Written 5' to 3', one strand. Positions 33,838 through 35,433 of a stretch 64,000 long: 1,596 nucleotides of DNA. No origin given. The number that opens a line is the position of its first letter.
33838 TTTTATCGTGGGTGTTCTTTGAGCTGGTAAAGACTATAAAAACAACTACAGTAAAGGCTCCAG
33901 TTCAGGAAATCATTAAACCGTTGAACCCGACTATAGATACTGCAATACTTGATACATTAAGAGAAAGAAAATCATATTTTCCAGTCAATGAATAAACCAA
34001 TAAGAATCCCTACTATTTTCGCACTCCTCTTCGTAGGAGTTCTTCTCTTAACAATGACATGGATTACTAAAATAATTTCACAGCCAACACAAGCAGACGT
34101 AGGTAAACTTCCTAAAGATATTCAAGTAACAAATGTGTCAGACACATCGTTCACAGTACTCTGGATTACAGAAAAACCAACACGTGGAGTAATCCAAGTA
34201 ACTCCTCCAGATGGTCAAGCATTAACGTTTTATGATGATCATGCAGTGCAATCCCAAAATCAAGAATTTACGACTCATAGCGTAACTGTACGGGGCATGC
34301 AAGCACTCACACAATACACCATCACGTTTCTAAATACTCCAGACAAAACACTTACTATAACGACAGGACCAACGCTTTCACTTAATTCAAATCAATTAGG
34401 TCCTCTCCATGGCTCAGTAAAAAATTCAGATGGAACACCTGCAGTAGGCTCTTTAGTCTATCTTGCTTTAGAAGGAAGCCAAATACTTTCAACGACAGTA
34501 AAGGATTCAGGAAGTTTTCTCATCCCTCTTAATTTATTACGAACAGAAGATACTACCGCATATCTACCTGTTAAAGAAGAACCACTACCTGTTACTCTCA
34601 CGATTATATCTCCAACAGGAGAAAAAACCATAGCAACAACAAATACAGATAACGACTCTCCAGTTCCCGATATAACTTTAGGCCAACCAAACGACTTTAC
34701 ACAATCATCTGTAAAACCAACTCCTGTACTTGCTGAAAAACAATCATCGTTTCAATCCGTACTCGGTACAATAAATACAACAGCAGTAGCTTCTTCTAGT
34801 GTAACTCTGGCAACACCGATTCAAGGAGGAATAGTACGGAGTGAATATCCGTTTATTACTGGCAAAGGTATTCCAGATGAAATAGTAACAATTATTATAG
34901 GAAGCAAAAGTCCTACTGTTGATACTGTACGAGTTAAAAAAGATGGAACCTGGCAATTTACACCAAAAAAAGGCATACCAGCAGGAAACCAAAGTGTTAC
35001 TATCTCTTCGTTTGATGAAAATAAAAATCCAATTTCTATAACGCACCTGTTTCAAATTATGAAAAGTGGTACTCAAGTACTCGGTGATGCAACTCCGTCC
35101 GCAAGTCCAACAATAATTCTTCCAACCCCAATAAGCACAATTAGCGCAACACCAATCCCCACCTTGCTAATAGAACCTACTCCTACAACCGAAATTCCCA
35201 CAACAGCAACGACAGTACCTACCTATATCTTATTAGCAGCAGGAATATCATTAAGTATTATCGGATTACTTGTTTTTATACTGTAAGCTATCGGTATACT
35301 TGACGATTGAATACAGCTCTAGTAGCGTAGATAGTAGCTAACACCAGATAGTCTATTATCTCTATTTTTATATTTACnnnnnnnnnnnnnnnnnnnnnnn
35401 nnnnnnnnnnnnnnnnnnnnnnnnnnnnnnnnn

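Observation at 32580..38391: Seven-gene co-directional surface operon pairing PilN/PilO-like genes with anchored proteins of no recognisable family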

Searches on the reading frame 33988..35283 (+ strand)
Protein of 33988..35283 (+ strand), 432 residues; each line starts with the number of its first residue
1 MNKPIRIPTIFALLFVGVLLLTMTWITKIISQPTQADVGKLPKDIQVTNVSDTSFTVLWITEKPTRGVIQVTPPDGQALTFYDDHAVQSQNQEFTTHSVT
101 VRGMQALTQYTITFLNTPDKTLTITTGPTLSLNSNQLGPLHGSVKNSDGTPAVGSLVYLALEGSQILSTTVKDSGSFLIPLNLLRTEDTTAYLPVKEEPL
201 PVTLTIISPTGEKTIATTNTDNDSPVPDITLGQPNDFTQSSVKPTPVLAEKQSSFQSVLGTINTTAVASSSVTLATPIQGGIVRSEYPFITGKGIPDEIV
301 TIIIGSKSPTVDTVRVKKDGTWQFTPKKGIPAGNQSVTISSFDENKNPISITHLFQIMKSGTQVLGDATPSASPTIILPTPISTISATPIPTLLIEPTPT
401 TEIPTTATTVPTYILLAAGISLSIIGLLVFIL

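Call 3: search_protein_families(library=pfam, proteins=[window:33988-35283:+], max_evalue=1)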
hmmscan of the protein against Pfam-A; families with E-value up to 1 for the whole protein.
window:33988-35283:+ (432 aa): 6 families
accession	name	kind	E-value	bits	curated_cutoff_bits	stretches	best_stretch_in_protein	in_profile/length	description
PF00041.27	fn3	-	9e-05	23.1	25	1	42-113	3-65/84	Fibronectin type III domain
PF17936.7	Big_6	-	0.00012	22.7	27.6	1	289-347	16-72/83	Bacterial Ig domain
PF13620.12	CarboxypepD_reg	-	0.00045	21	32.3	1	140-180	2-43/82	Carboxypeptidase regulatory-like domain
PF16656.11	Pur_ac_phosph_N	-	0.00051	21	30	1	45-114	6-78/93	Purple acid Phosphatase, N-terminal domain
PF19077.6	Big_13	-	0.00083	20.2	27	1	281-344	22-86/102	Bacterial Ig-like domain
PF14016.12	DUF4232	-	0.13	12.9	27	1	101-227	12-121/129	Domain of unknown function (DUF4232)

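Call 4: search_protein_families(library=ncbifam, proteins=[window:33988-35283:+], max_evalue=1)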
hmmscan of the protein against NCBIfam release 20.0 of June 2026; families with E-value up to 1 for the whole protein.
window:33988-35283:+ (432 aa): 1 family
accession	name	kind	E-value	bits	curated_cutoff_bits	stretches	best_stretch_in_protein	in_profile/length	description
NF007271.0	PRK09726.1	equivalog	0.18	11.8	79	1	333-361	36-64/88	type II toxin-antitoxin system antitoxin HipB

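Call 36: search_solved_structures(query=A3, max_evalue=1)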
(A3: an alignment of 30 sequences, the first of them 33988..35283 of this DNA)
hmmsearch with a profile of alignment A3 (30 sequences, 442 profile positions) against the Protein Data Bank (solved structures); distinct sequences matched with E-value up to 1: 25.
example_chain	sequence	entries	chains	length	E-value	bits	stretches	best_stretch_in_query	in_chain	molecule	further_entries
5utk_A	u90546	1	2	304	4.6e-05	25.6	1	42-121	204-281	Angiopoietin-1 receptor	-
7e72_E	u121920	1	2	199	4.9e-05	25.5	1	42-120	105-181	Angiopoietin-1 receptor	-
3b83_A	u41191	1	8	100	5.2e-05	25.5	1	42-135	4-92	TEN-D3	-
5mya_A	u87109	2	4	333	0.00012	24.3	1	42-121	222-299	Angiopoietin-1 receptor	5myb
4lxo_A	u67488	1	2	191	0.00028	23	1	41-117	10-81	Fibronectin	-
3teu_A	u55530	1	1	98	0.00036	22.7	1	42-118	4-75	Fibcon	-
9p6s_C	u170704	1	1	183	0.00057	22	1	42-117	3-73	Fibronectin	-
1fnh_A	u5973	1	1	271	0.0044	19.1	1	39-136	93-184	PROTEIN (FIBRONECTIN)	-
1fnf_A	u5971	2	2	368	0.0052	18.9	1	34-117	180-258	FIBRONECTIN | Isoform 1 of Fibronectin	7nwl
3r8q_A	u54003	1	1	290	0.0061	18.6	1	38-136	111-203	Fibronectin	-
1x5g_A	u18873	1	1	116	0.012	17.7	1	46-121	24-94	Neogenin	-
2rbl_A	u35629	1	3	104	0.013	17.6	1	42-136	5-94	Tenascin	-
3t1w_A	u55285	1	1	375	0.014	17.4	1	34-120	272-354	four-domain fibronectin fragment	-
2x10_A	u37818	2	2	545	0.017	17.1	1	26-140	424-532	EPHRIN TYPE-A RECEPTOR 2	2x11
3fl7_A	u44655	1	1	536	0.034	16.2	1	26-138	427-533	Ephrin receptor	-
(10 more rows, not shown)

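Call 38: find_homologous_proteins(query=A3, max_evalue=0.001)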
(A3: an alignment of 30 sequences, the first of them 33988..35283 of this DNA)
Query A3 (30 sequences) (432 aa, profile of the alignment): 340 proteins with E <= 0.001 among 8000 candidates; the best 120 are listed.
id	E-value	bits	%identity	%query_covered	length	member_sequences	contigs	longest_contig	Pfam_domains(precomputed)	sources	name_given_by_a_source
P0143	2.2e-192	658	41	95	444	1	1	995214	-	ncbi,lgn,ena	-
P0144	2.3e-192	658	40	100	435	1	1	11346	PF00041.28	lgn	-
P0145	9.3e-191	653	41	94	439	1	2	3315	PF00041.28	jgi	jgi:hypothetical protein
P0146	1.4e-190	652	42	100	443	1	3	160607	-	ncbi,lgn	-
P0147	1.7e-190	652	38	100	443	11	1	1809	PF00041.28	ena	-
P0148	2.5e-190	651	41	95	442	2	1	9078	PF00041.28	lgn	-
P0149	2.9e-190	651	40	90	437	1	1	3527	-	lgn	-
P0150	6.8e-190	650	37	100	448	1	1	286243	-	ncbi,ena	-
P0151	3.2e-189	647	41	100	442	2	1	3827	PF00041.28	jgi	jgi:hypothetical protein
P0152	3.6e-189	647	41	100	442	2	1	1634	PF00041.28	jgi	jgi:hypothetical protein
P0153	4.1e-189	647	40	94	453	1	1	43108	PF19077.7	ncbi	-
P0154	5.4e-189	647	39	86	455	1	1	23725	-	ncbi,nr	ncbi:MAG: hypothetical protein NT149_01240 [Candidatus Gottesmanbacteria bacterium]|nr:hypothetical 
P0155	1.0e-188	646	38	91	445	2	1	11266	PF00041.28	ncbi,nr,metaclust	ncbi:MAG: hypothetical protein UY49_C0027G0002 [Microgenomates group bacterium GW2011_GWC1_49_7]|nr:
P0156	1.3e-188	645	39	85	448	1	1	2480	-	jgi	jgi:hypothetical protein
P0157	1.6e-188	645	38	100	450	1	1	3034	-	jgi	jgi:hypothetical protein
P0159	6.7e-188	643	37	86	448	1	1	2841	PF00041.28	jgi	-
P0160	2.8e-187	641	35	100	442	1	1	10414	PF00041.28,PF19077.7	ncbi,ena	-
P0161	3.8e-187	641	38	100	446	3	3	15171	PF00041.28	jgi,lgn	jgi:hypothetical protein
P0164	7.4e-187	640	37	100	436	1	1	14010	PF00041.28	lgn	-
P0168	3.0e-185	634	42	84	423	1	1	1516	PF00041.28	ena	-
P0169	3.9e-185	634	39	94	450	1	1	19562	PF00041.28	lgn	-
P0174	1.0e-183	629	41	95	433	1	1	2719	PF00041.28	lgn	-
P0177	1.0e-182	626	40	91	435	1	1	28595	PF00041.28,PF19077.7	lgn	-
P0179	1.7e-182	625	41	84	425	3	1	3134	PF00041.28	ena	-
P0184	1.6e-181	622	39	94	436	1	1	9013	PF00041.28,PF19077.7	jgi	jgi:hypothetical protein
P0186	5.6e-181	620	41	91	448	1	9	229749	PF00041.28,PF19077.7,PF16656.12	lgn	-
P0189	2.3e-180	618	40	95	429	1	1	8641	PF00041.28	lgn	-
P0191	6.4e-180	617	41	86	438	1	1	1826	PF00041.28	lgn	-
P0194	1.3e-179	616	40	93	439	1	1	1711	PF00041.28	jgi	jgi:hypothetical protein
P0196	1.9e-178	612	39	94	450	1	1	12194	PF00041.28,PF16656.12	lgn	-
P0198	6.3e-178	610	40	95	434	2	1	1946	PF00041.28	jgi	jgi:hypothetical protein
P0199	9.4e-178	610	42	84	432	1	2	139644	PF00041.28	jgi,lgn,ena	-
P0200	3.7e-177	608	40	86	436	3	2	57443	PF00041.28,PF16656.12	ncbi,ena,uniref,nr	ncbi:hypothetical protein A3A64_01790 [Candidatus Gottesmanbacteria bacterium RIFCSPLOWO2_01_FULL_48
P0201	4.7e-177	607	42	81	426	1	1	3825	PF00041.28,PF19077.7,PF16656.12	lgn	-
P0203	5.5e-177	607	43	86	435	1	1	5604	PF00041.28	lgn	-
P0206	7.8e-177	607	38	95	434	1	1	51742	PF00041.28,PF19077.7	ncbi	-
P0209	1.8e-176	605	42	93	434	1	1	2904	PF00041.28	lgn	-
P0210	2.1e-176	605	43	91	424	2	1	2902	PF00041.28,PF19077.7,PF16656.12,PF17936.8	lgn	-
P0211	1.2e-175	603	42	100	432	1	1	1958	PF00041.28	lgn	-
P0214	1.6e-174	599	38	90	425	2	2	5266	PF00041.28,PF16656.12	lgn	-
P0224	7.7e-172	590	38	91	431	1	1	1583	PF00041.28,PF19077.7,PF16656.12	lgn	-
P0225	1.3e-171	589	38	99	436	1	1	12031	PF13620.13,PF00041.28,PF19077.7,PF16656.12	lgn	-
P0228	3.1e-171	588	40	99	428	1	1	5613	PF00041.28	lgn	-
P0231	4.9e-170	584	41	99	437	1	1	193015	PF00041.28,PF16656.12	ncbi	-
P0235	6.3e-169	581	39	91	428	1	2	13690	PF00041.28,PF16656.12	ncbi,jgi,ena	-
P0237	1.5e-168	579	41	90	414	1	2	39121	PF00041.28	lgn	-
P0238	3.4e-168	578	42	100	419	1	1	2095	PF00041.28,PF19077.7,PF16656.12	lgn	-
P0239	7.6e-168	577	38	91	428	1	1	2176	PF00041.28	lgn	-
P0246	1.2e-162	560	38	93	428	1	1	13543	PF00041.28,PF19077.7,PF16656.12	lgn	-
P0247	1.4e-162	560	39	93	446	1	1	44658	PF00041.28,PF19077.7,PF16656.12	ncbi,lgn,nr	ncbi:MAG: Ig-like domain-containing protein [Candidatus Gottesmanbacteria bacterium]|nr:Ig-like doma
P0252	2.1e-160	552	35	98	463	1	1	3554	PF00041.28,PF19077.7,PF16656.12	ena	-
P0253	2.8e-160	552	39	93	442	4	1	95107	PF00041.28,PF19077.7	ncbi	-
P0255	6.0e-160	551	37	100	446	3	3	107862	PF00041.28,PF19077.7,PF16656.12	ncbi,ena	ncbi:MAG: Ig-like domain-containing protein [Patescibacteria group bacterium]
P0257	6.9e-160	551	42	100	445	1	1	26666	PF00041.28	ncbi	-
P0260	1.7e-159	549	38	92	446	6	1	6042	PF00041.28,PF19077.7,PF16656.12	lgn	-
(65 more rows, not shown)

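Call 49: predict_structure(alignment_id=A5)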
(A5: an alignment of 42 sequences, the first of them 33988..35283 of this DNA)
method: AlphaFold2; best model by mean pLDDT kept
length: 432 residues; sequences in the alignment: 42
mean_pLDDT: 76.9   pTM: 0.55
mean pLDDT of the five models: 76.9, 76.4, 75.1, 74.0, 73.8
residues with pLDDT >= 90: 184; 70-90: 123; 50-70: 37; < 50: 88
segments of 3 or more residues with pLDDT < 50: 242-274, 279-282, 360-407
pLDDT, mean of each block of 10 residues (from residue 1): 66 88 82 62 94 96 91 95 78 89 97 90 96 79 95 96 95 93 92 87 94 93 84 87 40 31 34 44 62 91 88 93 86 87 87 75 36 35 35 39 48 83 89 81
secondary structure, 60 per line:
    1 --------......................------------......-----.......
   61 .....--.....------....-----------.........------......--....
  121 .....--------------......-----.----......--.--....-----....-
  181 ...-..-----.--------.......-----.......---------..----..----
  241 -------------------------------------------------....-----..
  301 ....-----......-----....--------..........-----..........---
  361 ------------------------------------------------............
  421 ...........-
elements in order: H9-30 E43-48 E54-65 E68-72 E79-82 E94-102 E109-114 E117-125 E140-145 E156-161 E167-170 E176-179 E201-207 E213-219 E290-293 E299-304 E310-315 E321-324 E333-342 E348-357 H409-431

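Call 53: fold_search(model_id=the predicted structure, library=pdb)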
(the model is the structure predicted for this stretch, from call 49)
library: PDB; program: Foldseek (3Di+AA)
matches with E <= 10: 1461; with E <= 0.001: 146
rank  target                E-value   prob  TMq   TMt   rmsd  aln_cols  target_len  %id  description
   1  2yn5_A                1.3e-07  1.00  0.17  0.24  23.2       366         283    9  Structural insight into the giant calcium-binding adhesin SiiE: implications for the adhesion of Salmonella enterica t (released 2013-04-03)
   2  6xi3                  1.4e-07  1.00  0.16  0.18  25.6       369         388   12  Crystal structure of tetra-tandem repeat in extending region of large adhesion protein (released 2020-10-14)
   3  5irb_A                2.2e-07  1.00  0.15  0.20  29.6       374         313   12  Structural insight into host cell surface retention of a 1.5-MDa bacterial ice-binding adhesin (released 2017-07-19)
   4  2yn3_A                3.3e-07  1.00  0.15  0.23  21.8       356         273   10  Structural insight into the giant calcium-binding adhesin SiiE: implications for the adhesion of Salmonella enterica t (released 2013-04-03)
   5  2yn5_B                4.0e-07  1.00  0.16  0.23  22.9       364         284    9  Structural insight into the giant calcium-binding adhesin SiiE: implications for the adhesion of Salmonella enterica t (released 2013-04-03)
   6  4p99_A                4.9e-07  1.00  0.16  0.17  29.1       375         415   12  Ca2+-stabilized adhesin helps an Antarctic bacterium reach out and bind ice (released 2014-06-18)
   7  8u4b_A                5.4e-07  1.00  0.17  0.09  26.6       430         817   11  Cryo-EM structure of long form insulin receptor (IR-B) in the apo state (released 2024-03-27)
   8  5e55_A                5.7e-07  1.00  0.16  0.23  18.7       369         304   11  Crystal structure of mouse CNTN6 FN1-FN3 domains (released 2016-08-31)
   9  7mro                  7.7e-07  1.00  0.16  0.22  19.8       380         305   10  Zebrafish CNTN4 FN1-FN3 domains (released 2022-01-05)
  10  2yn3_C                8.5e-07  1.00  0.17  0.25  24.6       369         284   10  Structural insight into the giant calcium-binding adhesin SiiE: implications for the adhesion of Salmonella enterica t (released 2013-04-03)
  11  7mrk_D                9.4e-07  1.00  0.17  0.24  21.7       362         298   12  Chicken CNTN4 APP complex (released 2022-01-05)
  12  7sl1_A                1.1e-06  1.00  0.16  0.09  26.5       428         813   11  Full-length insulin receptor bound with site 1 binding deficient mutant insulin (A-V3E) (released 2022-03-30)
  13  3r8q                  1.1e-06  1.00  0.17  0.25  21.2       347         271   13  Structure of Fibronectin domain 12-14 (released 2012-04-11)
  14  5irb_B                1.4e-06  1.00  0.15  0.19  28.6       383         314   12  Structural insight into host cell surface retention of a 1.5-MDa bacterial ice-binding adhesin (released 2017-07-19)
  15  5e55_B                2.5e-06  1.00  0.18  0.24  19.7       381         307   12  Crystal structure of mouse CNTN6 FN1-FN3 domains (released 2016-08-31)
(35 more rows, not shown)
